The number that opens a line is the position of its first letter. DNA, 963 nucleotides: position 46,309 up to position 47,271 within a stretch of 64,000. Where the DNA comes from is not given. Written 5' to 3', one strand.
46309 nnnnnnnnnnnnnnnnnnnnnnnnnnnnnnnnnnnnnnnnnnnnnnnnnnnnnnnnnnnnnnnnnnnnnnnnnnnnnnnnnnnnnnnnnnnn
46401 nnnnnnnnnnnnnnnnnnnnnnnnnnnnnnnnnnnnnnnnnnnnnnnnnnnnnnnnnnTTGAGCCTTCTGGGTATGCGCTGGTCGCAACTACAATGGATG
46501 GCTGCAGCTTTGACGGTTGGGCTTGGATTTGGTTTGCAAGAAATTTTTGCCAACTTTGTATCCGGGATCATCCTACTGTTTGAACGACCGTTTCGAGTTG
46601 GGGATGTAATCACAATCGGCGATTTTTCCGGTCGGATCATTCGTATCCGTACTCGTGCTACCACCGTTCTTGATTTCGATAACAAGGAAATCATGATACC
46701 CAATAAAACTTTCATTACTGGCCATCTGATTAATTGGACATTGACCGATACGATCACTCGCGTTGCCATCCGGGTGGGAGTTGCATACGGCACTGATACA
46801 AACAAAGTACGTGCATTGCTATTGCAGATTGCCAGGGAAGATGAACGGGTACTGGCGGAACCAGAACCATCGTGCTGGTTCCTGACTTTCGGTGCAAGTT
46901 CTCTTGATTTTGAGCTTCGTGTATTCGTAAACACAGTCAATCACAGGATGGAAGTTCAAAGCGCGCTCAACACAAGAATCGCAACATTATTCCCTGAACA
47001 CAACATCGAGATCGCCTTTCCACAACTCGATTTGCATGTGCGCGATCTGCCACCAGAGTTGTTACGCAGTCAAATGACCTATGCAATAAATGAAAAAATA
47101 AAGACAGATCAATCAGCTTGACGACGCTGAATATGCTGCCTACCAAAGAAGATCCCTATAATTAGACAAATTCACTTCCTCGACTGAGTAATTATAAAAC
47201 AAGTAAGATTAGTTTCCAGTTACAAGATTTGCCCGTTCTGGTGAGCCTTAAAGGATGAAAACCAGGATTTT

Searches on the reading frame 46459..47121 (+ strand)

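Call 55: search_protein_families(library=pfam, proteins=[window:46459-47121:+], max_evalue=0.000001)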
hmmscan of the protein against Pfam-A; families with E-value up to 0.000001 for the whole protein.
window:46459-47121:+ (220 aa): 2 families
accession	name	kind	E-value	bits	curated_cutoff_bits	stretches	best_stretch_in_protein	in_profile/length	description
PF00924.24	MS_channel_2nd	-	2e-23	82.7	20.2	1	29-94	2-67/68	Mechanosensitive ion channel, beta-domain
PF21082.3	MS_channel_3rd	-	2e-21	76.7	21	1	103-185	2-88/88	Mechanosensitive ion channel MscS, C-terminal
